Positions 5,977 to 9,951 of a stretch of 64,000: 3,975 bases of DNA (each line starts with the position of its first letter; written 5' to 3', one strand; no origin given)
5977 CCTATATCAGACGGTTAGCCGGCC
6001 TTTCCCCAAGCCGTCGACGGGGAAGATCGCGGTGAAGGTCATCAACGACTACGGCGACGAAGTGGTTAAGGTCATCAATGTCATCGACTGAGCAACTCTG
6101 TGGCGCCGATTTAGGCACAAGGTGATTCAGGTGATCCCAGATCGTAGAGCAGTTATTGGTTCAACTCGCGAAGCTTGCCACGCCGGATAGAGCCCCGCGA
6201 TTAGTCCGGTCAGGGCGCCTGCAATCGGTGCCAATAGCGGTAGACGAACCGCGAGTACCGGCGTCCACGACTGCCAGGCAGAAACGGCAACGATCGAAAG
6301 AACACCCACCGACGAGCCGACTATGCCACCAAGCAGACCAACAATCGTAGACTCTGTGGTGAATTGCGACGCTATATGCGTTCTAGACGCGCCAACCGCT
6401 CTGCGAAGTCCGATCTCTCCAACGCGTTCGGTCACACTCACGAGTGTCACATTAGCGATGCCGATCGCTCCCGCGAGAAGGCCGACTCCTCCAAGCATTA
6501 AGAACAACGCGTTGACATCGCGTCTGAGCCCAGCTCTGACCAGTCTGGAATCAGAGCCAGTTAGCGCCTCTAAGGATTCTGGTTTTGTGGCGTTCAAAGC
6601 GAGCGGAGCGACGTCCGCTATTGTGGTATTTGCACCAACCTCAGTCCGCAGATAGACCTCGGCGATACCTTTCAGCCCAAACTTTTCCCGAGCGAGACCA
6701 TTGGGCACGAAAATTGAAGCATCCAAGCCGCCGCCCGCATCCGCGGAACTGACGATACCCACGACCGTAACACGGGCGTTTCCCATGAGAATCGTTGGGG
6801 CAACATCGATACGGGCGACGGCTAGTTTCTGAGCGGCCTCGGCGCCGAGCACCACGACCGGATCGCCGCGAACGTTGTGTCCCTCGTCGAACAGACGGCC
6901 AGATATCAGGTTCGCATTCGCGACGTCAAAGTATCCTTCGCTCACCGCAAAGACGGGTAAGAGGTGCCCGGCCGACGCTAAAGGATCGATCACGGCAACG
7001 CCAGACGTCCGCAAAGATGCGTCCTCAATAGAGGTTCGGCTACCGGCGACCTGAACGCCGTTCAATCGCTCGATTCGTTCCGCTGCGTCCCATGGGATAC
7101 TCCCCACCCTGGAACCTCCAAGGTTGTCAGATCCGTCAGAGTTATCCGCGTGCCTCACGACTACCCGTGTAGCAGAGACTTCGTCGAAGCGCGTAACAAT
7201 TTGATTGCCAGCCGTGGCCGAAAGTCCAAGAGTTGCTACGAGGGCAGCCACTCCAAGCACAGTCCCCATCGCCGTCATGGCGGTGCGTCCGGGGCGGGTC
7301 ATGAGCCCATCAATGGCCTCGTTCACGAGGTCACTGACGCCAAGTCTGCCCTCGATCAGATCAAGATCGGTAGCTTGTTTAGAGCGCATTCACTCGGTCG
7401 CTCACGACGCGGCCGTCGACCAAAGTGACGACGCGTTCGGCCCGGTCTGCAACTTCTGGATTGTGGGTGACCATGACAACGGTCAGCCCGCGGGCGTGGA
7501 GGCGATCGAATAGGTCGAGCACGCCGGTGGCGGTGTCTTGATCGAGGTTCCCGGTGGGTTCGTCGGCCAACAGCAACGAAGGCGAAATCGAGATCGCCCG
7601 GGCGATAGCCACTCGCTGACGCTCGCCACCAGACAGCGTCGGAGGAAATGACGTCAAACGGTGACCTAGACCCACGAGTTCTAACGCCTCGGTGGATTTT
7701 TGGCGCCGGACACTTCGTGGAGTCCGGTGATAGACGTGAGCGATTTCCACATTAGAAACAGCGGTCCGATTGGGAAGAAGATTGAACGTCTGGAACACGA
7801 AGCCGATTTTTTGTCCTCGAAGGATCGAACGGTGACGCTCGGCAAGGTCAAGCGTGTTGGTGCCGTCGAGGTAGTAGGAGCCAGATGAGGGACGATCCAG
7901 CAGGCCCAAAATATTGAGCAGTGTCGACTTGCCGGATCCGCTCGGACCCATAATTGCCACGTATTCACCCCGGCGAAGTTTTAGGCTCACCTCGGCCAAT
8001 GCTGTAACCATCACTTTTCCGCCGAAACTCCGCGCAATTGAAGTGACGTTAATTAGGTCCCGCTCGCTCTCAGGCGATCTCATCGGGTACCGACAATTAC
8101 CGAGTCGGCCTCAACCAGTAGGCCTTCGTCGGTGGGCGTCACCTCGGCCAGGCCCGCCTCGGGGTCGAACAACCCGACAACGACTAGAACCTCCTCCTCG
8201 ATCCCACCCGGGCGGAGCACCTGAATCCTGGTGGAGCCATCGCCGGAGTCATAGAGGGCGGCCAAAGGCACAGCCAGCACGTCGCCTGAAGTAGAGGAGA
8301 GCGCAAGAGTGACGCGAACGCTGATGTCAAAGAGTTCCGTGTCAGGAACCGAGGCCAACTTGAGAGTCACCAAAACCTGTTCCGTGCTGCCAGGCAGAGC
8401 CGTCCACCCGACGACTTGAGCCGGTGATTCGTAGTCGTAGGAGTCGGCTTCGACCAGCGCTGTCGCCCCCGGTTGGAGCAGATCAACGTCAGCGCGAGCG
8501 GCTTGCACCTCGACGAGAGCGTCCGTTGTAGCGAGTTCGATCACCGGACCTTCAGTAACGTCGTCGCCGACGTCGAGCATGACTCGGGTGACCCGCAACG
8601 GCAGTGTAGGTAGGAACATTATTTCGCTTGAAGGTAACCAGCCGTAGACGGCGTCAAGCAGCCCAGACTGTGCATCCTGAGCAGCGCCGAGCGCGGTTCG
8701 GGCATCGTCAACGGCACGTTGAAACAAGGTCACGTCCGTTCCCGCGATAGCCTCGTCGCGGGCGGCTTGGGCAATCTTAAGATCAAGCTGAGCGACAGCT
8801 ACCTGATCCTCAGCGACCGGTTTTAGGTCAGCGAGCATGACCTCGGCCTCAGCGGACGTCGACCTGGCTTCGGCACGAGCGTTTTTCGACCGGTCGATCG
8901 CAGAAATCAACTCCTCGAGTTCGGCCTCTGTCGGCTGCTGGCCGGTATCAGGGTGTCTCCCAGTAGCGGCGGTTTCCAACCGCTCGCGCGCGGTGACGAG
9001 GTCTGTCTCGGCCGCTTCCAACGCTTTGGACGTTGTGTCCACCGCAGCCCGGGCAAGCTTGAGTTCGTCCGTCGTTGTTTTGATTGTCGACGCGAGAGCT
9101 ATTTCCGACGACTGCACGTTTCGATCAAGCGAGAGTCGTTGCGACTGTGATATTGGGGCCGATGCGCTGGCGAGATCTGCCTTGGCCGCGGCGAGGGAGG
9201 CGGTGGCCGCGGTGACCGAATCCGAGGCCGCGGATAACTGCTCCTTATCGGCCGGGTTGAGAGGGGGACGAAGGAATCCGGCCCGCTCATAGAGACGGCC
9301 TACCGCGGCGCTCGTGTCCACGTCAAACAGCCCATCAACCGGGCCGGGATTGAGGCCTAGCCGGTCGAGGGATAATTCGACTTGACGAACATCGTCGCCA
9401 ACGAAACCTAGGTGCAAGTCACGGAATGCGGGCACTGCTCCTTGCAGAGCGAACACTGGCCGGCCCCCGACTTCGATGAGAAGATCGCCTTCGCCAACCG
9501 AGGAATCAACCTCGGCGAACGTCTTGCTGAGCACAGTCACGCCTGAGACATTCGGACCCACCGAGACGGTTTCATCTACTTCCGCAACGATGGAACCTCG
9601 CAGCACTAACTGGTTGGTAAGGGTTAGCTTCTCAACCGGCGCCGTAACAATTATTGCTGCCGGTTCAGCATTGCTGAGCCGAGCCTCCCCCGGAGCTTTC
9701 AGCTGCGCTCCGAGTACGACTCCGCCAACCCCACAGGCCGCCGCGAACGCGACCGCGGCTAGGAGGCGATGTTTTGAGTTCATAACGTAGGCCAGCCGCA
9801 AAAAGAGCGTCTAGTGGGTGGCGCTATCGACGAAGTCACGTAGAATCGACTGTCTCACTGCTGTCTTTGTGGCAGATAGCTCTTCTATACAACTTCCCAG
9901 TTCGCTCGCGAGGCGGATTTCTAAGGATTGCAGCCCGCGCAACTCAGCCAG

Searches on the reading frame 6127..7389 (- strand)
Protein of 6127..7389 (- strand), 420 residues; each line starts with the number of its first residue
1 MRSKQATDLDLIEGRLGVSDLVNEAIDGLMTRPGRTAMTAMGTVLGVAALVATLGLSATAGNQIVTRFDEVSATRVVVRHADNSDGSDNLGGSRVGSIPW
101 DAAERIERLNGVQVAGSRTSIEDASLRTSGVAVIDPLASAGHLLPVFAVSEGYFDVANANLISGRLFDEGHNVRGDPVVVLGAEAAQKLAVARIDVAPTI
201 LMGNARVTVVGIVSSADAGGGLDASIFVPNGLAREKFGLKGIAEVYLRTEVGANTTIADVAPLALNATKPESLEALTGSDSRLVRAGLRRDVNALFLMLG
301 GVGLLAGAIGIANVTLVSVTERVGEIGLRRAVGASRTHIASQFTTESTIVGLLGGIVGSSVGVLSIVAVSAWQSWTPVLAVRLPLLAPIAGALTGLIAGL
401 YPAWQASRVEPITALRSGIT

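Call 31: search_protein_families(library=pfam, proteins=[window:6127-7389:-], max_evalue=0.001)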
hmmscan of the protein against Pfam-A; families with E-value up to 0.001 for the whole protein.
window:6127-7389:- (420 aa): 2 families
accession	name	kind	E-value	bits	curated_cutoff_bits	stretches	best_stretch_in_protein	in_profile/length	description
PF12704.14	MacB_PCD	-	2e-19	71.2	27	1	36-255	1-197/207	MacB-like periplasmic core domain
PF02687.27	FtsX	-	6e-15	55.8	25.5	1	298-411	2-120/120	FtsX-like permease C-terminal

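Call 56: find_encoding_contigs(protein=window:6127-7389:-, flank=10000, max_places=4)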
Protein window:6127-7389:- (420 aa): 2 contigs read that carry it; 2 places shown.
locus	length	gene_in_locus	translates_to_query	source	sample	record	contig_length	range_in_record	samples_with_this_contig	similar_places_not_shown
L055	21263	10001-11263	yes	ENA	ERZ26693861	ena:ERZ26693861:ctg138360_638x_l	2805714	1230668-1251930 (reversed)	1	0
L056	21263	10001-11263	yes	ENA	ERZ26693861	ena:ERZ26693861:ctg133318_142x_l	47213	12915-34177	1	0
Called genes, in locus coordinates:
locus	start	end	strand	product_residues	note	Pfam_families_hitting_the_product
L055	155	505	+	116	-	-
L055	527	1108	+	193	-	-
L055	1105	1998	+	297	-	PF06114:Peptidase_M78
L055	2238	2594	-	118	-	-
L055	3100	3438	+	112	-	-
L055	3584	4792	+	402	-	-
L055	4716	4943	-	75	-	-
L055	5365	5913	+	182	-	-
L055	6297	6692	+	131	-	-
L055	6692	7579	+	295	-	-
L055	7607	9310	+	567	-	-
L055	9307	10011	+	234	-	PF00005:ABC_tran, PF13304:AAA_21 (faint)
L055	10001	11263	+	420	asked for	PF12704:MacB_PCD, PF02687:FtsX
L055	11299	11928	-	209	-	-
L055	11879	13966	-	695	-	PF01555:N6_N4_Mtase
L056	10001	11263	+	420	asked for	PF12704:MacB_PCD, PF02687:FtsX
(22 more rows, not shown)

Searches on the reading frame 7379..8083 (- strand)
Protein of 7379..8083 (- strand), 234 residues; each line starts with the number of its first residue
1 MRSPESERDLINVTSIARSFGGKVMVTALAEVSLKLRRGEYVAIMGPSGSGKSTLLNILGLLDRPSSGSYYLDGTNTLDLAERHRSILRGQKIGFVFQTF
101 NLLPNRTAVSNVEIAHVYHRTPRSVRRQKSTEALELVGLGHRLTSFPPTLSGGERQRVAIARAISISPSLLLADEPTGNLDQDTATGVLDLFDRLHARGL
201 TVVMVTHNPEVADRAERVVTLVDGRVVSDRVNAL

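Call 31: search_protein_families(library=pfam, proteins=[window:7379-8083:-], max_evalue=0.001)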
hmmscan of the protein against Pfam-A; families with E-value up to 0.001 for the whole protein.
window:7379-8083:- (234 aa): 5 families
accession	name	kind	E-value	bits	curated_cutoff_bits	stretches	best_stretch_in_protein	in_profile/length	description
PF00005.33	ABC_tran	-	8.3e-32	111.1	25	1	30-177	2-136/137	ABC transporter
PF13304.12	AAA_21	-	1.4e-09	38.9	27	1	43-100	3-63/304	AAA domain, putative AbiEii toxin, Type IV TA system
PF02463.25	SMC_N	-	3.6e-05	23.7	40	0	41-221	26-211/220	RecF/RecN/SMC N terminal domain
PF13555.12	AAA_29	-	0.00019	21.5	27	1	34-56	17-39/61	P-loop containing region of AAA domain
PF03193.22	RsgA_GTPase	-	0.00083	19.6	30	0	29-59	97-126/174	RsgA GTPase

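Call 55: find_encoding_contigs(protein=window:7379-8083:-, flank=10000, max_places=4)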
Protein window:7379-8083:- (234 aa): 1 contig read that carries it; 1 place shown.
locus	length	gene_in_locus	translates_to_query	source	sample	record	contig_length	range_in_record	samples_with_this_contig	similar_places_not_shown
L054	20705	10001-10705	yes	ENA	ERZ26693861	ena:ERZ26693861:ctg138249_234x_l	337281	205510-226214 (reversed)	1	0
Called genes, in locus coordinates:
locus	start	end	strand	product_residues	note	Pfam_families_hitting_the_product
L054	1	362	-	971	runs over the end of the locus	PF04851:ResIII, PF00271:Helicase_C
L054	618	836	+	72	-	PF19807:DUF6290 (weak), PF01402:RHH_1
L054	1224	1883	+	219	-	-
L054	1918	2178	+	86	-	-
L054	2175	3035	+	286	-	PF06114:Peptidase_M78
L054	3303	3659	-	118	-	-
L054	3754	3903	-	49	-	-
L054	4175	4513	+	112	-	-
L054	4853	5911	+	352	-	-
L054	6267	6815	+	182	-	-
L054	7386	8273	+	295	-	-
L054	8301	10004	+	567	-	-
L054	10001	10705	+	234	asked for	PF00005:ABC_tran, PF13304:AAA_21 (faint)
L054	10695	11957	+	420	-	PF12704:MacB_PCD, PF02687:FtsX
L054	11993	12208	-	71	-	-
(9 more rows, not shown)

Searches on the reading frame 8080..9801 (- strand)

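Call 31: search_protein_families(library=pfam, proteins=[window:8080-9801:-], max_evalue=0.001)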
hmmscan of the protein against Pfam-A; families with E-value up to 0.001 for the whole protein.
window:8080-9801:- (573 aa): 1 family
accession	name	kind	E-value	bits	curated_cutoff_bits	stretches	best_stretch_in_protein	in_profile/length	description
PF01471.23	PG_binding_1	-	0.00014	22.4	23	1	135-169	2-36/57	Putative peptidoglycan binding domain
